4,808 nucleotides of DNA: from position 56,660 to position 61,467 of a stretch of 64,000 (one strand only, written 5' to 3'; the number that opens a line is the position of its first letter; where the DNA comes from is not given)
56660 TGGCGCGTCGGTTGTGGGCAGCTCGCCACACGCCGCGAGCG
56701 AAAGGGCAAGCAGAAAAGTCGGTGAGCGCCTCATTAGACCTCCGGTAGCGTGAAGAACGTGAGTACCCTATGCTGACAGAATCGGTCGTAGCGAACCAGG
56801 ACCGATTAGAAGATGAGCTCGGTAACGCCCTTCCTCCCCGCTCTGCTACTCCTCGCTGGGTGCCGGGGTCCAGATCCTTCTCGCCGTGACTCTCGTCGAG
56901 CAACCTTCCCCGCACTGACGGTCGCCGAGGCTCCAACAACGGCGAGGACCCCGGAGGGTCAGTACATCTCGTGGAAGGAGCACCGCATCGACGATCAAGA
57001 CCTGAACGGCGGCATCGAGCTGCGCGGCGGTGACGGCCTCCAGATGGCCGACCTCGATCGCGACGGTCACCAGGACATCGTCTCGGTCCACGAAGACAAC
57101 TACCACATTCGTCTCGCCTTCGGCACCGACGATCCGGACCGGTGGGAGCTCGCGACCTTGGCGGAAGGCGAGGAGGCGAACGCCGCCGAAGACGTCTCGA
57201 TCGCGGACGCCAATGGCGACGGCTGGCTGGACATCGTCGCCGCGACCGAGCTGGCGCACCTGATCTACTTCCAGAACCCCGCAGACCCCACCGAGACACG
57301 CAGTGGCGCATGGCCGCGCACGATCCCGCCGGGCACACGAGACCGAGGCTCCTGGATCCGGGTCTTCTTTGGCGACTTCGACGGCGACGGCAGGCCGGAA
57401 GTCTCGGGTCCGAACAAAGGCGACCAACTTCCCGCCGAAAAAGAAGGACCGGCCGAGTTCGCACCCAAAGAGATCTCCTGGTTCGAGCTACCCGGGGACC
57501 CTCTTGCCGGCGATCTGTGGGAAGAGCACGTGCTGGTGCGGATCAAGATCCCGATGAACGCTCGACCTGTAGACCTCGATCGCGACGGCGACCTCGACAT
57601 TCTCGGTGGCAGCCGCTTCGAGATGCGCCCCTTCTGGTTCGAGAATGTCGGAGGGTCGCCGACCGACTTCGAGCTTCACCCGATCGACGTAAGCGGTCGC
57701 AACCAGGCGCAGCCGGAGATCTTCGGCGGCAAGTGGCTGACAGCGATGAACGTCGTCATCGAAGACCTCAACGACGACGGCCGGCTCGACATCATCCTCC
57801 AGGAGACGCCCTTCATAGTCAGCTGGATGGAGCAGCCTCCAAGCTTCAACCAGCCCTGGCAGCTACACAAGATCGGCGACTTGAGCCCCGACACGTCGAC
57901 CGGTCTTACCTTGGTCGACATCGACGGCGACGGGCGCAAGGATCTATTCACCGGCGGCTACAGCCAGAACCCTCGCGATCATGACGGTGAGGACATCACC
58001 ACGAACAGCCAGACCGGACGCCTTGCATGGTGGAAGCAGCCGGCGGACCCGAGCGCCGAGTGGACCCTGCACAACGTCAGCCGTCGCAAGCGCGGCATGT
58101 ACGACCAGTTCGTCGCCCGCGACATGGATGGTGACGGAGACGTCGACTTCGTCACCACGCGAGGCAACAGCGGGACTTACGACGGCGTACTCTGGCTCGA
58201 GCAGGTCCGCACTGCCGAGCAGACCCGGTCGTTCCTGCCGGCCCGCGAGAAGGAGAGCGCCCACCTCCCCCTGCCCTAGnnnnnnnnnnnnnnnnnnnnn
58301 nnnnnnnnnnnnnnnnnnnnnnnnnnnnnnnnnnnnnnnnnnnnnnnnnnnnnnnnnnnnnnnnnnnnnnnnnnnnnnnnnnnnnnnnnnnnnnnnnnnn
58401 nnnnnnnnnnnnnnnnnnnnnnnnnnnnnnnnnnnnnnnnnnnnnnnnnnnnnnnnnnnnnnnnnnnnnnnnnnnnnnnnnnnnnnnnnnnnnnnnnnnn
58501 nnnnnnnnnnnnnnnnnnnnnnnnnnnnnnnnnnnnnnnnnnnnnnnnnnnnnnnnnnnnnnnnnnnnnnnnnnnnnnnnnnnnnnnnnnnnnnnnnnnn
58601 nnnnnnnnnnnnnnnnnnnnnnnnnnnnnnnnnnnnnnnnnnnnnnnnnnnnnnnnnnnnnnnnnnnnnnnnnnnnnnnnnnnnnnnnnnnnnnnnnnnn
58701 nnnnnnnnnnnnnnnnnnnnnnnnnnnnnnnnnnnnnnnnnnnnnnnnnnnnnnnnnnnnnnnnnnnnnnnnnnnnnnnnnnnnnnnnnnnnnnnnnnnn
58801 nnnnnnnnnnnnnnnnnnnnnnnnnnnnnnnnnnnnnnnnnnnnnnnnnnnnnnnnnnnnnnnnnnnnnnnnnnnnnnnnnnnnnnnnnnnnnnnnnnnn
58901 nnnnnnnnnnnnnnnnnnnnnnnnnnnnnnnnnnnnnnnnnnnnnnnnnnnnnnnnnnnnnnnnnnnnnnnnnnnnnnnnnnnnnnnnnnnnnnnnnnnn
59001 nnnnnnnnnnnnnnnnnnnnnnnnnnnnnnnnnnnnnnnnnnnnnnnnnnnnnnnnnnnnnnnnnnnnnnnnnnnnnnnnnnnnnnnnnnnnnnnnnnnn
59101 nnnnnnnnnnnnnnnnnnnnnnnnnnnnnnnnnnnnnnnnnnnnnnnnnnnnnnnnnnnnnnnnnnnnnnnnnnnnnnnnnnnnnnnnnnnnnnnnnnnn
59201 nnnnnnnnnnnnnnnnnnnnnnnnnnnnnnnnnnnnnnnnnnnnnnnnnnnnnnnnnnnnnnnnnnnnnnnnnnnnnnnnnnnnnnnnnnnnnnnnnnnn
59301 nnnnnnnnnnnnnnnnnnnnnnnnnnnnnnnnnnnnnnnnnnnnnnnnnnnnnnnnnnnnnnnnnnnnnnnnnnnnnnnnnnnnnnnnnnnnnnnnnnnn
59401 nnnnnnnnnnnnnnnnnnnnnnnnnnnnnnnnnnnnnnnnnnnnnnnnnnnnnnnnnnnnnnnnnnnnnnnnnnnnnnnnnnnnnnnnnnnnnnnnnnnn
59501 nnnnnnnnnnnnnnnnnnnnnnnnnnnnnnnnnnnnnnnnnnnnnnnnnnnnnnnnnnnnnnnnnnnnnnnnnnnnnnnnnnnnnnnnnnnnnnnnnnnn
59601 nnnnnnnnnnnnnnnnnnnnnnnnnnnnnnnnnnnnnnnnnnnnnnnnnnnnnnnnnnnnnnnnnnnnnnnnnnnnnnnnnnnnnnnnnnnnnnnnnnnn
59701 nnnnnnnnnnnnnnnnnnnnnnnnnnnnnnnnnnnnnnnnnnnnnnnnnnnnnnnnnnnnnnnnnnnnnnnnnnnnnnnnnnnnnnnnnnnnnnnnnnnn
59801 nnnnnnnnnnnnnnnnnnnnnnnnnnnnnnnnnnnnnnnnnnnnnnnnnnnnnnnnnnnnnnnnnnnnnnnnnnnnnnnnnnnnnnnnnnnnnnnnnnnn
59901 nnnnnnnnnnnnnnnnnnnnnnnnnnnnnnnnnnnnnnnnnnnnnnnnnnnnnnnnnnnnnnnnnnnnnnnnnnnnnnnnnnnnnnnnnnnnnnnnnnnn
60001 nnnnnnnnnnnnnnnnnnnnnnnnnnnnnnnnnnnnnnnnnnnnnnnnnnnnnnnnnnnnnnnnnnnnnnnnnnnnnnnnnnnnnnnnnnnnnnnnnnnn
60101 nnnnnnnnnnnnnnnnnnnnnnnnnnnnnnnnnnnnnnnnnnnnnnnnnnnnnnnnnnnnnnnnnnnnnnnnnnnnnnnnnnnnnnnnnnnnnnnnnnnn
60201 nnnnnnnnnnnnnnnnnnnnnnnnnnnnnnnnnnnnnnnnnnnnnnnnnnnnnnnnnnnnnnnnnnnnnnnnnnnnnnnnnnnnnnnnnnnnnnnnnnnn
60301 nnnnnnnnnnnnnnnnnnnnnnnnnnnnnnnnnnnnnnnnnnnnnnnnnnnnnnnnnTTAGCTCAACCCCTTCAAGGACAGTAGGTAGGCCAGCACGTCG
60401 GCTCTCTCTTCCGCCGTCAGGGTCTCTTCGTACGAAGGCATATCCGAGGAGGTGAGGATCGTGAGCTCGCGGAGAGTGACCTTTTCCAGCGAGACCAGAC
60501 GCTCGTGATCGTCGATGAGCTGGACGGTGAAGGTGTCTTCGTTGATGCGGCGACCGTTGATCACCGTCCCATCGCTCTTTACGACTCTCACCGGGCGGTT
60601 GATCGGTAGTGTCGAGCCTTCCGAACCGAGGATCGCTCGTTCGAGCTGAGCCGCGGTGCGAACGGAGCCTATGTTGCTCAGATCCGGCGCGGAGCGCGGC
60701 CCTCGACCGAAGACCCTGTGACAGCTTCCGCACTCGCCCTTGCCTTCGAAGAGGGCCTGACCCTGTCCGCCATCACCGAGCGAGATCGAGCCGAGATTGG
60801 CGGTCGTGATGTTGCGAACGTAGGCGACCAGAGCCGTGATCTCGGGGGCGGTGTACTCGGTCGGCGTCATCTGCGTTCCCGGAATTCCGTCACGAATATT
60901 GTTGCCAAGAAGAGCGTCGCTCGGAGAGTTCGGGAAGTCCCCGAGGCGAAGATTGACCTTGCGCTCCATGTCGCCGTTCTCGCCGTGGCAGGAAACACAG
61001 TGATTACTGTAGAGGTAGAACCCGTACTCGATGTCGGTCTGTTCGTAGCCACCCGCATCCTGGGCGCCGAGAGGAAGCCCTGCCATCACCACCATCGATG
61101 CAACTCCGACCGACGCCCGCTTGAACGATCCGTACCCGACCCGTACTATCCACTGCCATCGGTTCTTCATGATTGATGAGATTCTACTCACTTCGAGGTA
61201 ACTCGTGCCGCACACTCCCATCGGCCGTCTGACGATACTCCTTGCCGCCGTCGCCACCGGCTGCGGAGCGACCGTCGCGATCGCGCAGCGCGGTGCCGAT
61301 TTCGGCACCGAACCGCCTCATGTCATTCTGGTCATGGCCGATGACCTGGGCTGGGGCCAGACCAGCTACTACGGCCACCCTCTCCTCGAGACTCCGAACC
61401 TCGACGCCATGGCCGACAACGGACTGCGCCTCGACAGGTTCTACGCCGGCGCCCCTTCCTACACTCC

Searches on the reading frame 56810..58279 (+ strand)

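Call 37: search_protein_families(library=pfam, proteins=[window:56810-58279:+], max_evalue=0.001)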
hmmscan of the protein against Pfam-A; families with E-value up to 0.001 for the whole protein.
window:56810-58279:+ (489 aa): 2 families
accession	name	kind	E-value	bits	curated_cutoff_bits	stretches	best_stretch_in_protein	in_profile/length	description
PF13517.12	FG-GAP_3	-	2e-27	96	26.9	4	133-198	1-59/61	FG-GAP-like repeat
PF01839.29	FG-GAP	-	2.9e-13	49.8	22.1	0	128-146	4-22/37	FG-GAP repeat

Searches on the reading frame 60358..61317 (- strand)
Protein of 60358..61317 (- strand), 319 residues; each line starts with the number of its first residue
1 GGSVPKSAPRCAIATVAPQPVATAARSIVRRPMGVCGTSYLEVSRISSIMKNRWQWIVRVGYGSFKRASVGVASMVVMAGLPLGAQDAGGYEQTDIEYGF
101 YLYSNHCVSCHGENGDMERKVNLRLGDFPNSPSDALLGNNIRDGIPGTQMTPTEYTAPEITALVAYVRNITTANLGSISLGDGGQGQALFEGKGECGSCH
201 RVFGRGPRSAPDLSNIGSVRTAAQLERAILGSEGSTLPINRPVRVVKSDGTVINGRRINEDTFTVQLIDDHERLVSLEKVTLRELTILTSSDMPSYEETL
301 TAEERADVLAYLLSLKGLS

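Call 37: search_protein_families(library=pfam, proteins=[window:60358-61317:-], max_evalue=0.001)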
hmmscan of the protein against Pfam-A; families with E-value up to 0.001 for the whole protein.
window:60358-61317:- (319 aa): 2 families
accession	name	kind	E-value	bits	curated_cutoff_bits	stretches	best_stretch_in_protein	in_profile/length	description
PF00034.26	Cytochrom_C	-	4.7e-19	69.9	21.3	2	97-170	2-89/90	Cytochrome c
PF13442.11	Cytochrome_CBB3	-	2.1e-13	50.8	27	1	97-167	4-68/68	Cytochrome C oxidase, cbb3-type, subunit III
